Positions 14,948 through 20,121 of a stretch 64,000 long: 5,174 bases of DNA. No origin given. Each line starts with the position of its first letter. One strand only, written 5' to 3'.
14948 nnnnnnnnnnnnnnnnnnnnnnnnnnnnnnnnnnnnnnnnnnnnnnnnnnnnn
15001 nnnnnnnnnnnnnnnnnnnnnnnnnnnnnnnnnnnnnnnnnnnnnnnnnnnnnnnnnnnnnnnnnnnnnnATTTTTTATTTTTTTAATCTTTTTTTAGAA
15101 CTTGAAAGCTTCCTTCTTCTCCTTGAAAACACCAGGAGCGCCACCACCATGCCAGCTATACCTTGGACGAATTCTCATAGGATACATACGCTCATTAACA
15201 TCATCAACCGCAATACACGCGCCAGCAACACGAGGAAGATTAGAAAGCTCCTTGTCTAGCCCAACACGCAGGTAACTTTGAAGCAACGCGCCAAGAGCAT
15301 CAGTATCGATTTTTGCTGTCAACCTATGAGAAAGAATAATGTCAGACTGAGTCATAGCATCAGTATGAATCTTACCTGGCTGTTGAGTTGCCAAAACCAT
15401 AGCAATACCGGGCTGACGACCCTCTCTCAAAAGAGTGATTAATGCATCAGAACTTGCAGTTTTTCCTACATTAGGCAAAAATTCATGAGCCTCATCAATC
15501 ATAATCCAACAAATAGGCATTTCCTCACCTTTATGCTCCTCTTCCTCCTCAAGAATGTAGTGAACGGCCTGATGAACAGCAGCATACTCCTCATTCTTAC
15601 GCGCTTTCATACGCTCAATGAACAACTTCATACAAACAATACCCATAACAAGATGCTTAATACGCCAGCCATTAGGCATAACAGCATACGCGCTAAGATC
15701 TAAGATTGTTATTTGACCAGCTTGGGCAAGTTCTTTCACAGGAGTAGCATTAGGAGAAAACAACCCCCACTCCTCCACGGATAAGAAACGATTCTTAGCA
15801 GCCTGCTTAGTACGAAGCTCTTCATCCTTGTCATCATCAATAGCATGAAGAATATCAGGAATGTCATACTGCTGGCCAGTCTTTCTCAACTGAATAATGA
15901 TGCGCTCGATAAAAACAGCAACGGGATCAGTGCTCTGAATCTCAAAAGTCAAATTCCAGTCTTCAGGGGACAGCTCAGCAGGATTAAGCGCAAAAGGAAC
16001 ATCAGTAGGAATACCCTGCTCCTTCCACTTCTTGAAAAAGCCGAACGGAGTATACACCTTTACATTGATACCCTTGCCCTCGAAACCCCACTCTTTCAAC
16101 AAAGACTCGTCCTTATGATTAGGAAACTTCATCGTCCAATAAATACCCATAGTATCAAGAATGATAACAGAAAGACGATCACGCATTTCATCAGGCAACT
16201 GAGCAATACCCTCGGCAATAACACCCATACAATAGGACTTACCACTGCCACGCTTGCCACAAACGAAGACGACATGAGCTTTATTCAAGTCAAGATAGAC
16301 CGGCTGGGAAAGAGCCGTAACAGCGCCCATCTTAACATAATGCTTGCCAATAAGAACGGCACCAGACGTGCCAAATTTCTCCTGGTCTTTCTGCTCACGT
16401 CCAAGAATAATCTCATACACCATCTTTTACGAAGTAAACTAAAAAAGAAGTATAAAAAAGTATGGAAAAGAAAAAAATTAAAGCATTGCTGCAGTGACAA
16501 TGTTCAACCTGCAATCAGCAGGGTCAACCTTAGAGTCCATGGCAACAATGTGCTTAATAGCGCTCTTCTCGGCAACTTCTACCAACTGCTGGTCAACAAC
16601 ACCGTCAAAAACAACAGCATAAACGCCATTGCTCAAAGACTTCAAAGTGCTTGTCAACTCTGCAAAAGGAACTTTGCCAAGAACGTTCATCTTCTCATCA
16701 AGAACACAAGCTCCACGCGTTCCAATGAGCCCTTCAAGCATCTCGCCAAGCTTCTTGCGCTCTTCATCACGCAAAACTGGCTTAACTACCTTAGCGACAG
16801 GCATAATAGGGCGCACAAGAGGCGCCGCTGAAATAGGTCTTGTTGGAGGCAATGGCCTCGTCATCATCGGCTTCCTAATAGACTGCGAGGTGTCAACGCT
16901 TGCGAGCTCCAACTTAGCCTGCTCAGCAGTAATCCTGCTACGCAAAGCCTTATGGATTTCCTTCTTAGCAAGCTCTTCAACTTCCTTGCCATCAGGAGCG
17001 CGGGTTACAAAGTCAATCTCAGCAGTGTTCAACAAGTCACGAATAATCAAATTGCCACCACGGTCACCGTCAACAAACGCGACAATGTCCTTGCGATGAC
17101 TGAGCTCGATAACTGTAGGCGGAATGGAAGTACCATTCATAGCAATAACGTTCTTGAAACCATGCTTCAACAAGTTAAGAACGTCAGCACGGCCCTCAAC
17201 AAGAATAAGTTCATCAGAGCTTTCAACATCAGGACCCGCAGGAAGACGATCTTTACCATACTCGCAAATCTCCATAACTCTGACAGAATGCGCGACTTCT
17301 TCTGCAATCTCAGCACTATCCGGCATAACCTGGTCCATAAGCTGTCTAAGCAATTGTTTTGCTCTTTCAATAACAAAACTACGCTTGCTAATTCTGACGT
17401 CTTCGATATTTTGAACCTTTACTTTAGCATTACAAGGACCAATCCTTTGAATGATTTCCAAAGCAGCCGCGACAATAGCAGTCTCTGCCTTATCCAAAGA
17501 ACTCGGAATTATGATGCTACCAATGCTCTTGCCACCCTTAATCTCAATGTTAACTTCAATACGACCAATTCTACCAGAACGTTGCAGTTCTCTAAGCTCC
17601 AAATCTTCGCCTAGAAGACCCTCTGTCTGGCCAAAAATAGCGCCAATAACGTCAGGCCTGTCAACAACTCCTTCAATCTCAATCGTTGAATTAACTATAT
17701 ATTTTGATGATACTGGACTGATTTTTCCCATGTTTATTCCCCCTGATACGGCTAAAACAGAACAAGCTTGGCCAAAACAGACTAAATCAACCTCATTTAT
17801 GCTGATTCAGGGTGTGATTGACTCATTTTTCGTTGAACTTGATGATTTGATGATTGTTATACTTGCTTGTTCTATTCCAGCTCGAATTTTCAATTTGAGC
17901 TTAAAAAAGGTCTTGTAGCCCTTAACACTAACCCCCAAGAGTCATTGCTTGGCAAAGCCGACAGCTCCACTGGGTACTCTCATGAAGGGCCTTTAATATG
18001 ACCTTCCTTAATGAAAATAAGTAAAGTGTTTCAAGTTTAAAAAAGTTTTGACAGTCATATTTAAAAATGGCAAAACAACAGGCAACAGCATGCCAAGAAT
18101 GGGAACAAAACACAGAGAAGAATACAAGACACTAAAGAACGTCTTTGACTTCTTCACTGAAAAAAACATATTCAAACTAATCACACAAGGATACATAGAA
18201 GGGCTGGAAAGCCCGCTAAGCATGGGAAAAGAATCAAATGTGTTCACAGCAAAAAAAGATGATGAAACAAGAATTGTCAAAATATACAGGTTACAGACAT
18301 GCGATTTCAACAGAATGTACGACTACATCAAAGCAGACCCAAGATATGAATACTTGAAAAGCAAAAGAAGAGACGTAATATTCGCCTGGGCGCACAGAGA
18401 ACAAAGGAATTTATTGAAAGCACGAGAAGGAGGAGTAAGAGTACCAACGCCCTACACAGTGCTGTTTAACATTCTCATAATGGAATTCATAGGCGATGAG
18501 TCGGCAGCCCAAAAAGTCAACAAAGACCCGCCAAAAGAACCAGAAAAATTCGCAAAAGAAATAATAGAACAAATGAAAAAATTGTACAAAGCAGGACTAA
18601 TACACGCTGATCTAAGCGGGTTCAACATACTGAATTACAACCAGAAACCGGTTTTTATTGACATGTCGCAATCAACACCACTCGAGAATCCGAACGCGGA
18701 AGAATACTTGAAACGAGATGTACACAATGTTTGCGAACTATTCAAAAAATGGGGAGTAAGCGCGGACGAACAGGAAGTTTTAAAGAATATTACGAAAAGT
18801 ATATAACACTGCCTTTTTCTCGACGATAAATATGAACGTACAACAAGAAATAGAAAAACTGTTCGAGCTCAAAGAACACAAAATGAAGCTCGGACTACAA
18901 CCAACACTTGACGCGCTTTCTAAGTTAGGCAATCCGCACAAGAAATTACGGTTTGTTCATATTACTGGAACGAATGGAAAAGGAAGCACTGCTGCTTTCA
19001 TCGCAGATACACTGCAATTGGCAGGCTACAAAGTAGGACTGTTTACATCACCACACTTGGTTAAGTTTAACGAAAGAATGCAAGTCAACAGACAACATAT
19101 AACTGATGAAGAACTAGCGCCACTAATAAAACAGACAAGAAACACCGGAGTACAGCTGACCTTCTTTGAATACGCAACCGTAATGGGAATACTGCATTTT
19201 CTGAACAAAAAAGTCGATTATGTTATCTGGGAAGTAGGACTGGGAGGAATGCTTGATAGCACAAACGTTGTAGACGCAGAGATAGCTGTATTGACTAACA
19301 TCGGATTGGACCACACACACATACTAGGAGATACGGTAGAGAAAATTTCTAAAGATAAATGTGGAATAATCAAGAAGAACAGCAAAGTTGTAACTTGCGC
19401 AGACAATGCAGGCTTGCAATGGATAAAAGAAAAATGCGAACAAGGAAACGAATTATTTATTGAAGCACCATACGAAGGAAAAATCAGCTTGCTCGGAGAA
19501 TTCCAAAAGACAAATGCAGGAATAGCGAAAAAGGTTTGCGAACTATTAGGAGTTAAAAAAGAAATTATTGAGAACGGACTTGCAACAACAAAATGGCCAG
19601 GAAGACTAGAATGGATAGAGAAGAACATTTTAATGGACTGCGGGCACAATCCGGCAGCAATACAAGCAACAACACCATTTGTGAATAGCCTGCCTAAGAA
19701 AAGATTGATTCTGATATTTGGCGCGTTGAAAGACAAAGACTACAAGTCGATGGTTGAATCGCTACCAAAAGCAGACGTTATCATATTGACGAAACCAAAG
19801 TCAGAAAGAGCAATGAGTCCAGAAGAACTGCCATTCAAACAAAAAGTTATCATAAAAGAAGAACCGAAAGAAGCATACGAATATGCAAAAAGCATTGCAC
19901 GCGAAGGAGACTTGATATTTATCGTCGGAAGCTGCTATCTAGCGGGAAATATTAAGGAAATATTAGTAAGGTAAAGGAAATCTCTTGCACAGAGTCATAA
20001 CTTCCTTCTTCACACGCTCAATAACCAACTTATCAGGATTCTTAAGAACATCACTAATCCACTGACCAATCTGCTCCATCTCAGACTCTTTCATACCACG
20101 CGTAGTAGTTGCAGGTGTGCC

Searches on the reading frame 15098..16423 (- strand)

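Call 71: search_protein_families(library=pfam, max_evalue=0.000001, proteins=[window:15098-16423:-])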
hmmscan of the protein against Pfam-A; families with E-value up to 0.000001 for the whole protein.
window:15098-16423:- (442 aa): 1 family
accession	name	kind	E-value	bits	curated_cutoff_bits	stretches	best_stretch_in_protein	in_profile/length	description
PF01935.23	DUF87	-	1.1e-14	55.5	23.2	1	31-246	2-204/220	Helicase HerA, central domain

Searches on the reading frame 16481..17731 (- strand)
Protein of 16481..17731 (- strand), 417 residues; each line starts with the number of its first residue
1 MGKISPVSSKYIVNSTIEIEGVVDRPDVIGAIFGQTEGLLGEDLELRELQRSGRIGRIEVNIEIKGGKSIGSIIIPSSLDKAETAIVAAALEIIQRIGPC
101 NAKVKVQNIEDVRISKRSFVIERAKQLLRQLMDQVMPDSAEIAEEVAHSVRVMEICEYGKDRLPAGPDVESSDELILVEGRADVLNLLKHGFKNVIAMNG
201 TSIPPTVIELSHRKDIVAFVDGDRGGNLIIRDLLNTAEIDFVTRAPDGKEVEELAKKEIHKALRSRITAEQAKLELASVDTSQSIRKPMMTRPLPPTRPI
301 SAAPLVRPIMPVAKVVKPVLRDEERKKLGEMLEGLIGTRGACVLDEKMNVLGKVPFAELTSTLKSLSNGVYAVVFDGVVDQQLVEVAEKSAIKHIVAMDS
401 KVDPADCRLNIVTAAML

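Call 71: search_protein_families(library=pfam, max_evalue=0.000001, proteins=[window:16481-17731:-])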
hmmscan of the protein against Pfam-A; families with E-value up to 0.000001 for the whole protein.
window:16481-17731:- (417 aa): 3 families
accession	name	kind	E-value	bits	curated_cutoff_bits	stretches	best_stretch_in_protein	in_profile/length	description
PF13662.12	Toprim_4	-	1.4e-09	38.4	25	1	173-234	1-71/85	Toprim domain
PF13155.12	Toprim_2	-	5.3e-08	33.6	22.1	1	176-252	1-85/88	Toprim-like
PF01751.28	Toprim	-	8e-07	29.6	23.1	0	174-244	1-86/96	Toprim domain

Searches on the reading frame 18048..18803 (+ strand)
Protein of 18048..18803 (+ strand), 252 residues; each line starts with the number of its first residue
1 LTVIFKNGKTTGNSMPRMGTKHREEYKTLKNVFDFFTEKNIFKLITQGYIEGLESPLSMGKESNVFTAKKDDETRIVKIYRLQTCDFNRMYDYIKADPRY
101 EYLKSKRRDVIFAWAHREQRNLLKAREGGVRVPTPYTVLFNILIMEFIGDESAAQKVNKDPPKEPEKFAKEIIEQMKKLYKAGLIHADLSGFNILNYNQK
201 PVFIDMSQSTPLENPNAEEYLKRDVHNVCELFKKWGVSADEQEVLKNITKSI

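Call 71: search_protein_families(library=pfam, max_evalue=0.000001, proteins=[window:18048-18803:+])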
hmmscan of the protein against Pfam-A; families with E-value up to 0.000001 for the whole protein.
window:18048-18803:+ (252 aa): 1 family
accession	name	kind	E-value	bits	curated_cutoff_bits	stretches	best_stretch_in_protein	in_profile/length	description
PF01163.29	RIO1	-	5.7e-53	179.8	22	1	64-241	1-184/187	RIO domain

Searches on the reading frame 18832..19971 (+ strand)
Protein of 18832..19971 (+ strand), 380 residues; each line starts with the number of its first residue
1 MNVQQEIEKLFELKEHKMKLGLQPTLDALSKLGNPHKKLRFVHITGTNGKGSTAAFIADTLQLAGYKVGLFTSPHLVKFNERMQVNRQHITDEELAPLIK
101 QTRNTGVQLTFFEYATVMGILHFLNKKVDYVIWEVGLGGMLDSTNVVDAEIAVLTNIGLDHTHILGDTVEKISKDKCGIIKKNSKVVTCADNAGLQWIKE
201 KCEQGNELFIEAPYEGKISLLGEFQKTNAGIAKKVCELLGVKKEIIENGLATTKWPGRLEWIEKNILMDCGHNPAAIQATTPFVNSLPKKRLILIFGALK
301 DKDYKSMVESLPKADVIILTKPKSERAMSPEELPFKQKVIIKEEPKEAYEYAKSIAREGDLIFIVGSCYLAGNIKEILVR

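Call 71: search_protein_families(library=pfam, max_evalue=0.000001, proteins=[window:18832-19971:+])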
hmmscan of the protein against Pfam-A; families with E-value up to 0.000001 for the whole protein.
window:18832-19971:+ (380 aa): 2 families
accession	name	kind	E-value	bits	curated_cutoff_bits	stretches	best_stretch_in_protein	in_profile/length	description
PF02875.26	Mur_ligase_C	-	1.3e-20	74.9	28.4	1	257-368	1-127/127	Mur ligase, glutamate ligase domain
PF08245.18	Mur_ligase_M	-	2.6e-13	50.8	24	1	44-209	1-142/200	Mur ligase middle domain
